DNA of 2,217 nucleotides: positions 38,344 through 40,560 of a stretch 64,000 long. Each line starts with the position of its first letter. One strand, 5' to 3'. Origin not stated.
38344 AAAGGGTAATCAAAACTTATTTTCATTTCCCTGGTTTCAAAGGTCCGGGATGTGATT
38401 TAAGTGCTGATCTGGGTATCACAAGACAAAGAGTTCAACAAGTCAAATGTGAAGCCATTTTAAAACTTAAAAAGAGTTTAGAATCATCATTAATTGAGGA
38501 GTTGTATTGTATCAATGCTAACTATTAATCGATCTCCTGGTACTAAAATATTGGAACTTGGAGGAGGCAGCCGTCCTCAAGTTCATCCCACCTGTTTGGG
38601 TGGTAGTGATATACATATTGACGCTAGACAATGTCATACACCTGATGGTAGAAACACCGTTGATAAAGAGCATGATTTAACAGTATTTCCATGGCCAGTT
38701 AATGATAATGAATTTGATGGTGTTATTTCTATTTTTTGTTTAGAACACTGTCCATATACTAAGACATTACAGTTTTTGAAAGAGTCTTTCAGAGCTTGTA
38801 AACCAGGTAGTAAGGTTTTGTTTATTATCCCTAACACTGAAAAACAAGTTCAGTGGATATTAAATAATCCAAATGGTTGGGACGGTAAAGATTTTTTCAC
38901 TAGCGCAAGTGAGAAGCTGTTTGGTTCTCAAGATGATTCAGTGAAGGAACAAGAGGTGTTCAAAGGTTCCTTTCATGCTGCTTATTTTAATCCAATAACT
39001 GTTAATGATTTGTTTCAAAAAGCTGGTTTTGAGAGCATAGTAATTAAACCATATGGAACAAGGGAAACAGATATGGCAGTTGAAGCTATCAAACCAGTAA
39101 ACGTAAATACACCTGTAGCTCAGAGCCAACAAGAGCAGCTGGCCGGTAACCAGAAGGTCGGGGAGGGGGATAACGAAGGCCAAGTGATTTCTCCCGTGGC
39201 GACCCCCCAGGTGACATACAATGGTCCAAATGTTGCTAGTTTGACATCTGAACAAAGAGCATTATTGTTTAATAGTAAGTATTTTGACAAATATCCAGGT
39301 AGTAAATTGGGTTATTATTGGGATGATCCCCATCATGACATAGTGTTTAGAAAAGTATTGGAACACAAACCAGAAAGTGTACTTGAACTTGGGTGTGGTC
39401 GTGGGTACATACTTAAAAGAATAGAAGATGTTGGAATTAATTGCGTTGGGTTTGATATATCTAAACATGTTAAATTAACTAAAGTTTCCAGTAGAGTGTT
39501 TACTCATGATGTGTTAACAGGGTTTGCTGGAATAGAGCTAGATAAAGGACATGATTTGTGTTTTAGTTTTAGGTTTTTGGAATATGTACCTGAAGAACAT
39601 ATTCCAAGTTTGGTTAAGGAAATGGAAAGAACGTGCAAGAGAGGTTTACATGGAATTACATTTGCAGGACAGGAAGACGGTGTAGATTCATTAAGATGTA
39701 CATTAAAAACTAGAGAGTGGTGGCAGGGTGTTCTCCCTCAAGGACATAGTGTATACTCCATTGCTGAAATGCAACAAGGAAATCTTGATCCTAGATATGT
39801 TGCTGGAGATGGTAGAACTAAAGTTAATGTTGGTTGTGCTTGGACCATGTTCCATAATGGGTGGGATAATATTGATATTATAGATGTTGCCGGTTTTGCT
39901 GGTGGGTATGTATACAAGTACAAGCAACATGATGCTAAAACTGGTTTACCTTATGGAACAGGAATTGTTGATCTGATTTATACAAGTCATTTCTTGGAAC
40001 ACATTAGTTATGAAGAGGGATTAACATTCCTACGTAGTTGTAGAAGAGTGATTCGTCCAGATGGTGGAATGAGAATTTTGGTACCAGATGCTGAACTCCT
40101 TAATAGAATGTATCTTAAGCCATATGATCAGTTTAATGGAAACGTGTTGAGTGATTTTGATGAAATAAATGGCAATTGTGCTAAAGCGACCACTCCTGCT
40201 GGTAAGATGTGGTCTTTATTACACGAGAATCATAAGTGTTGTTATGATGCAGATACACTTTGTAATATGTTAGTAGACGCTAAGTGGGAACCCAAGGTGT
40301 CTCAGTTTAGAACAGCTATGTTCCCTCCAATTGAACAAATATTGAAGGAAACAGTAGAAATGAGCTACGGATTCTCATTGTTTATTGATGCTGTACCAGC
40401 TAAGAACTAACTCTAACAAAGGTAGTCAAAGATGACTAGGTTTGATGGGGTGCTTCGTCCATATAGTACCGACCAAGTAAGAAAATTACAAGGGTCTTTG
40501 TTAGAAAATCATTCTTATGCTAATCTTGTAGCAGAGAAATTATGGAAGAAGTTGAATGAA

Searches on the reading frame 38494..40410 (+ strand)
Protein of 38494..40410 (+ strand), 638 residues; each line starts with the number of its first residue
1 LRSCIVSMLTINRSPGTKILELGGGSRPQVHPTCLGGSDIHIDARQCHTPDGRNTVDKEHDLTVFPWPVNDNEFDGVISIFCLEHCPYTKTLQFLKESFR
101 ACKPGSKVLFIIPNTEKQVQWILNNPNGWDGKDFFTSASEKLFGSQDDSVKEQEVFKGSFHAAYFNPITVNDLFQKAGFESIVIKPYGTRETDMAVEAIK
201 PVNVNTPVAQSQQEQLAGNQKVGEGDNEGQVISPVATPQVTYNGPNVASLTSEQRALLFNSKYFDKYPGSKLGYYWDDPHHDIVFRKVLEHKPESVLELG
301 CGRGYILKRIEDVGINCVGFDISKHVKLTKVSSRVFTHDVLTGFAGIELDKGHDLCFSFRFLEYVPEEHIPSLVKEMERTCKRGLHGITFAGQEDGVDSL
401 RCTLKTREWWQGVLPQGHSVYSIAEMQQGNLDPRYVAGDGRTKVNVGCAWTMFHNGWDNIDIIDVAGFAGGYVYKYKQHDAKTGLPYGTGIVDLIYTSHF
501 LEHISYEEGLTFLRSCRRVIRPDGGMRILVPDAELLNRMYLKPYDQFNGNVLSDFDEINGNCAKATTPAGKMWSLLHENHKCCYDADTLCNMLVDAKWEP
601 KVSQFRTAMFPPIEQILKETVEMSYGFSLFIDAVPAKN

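Call 9: search_protein_families(library=phrogs, proteins=[window:38494-40410:+], max_evalue=0.001)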
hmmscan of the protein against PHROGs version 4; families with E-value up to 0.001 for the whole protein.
window:38494-40410:+ (638 aa): 4 families
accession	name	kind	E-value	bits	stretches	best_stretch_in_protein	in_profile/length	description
phrog_22502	-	other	3.8e-12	47.5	0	291-368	70-154/276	methyltransferase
phrog_6636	-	other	8.7e-11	42.6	1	476-534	57-115/177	methyltransferase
phrog_27380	-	other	1e-07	32.8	1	249-381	45-182/285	methyltransferase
phrog_4752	-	other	8.6e-06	26.2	0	286-384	46-153/241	tRNA methyltransferase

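Call 10: search_protein_families(library=pfam, proteins=[window:38494-40410:+], max_evalue=0.001)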
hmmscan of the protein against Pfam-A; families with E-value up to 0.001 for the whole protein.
window:38494-40410:+ (638 aa): 6 families
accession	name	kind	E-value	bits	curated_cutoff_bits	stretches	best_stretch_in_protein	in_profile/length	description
PF08241.18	Methyltransf_11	-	1.4e-21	77.4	21.2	3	297-384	1-90/95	Methyltransferase domain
PF13489.12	Methyltransf_23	-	8.5e-21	74.8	27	2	290-425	20-149/164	Methyltransferase domain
PF13649.12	Methyltransf_25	-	9.4e-19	68.4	27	2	296-384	1-96/97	Methyltransferase domain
PF08242.18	Methyltransf_12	-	9.1e-13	49.2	30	1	297-384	1-95/98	Methyltransferase domain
PF13847.12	Methyltransf_31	-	2.5e-06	27.7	27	0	291-325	2-39/145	Methyltransferase domain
PF02353.26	CMAS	-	8.6e-05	22.4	27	0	283-326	53-97/273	Mycolic acid cyclopropane synthetase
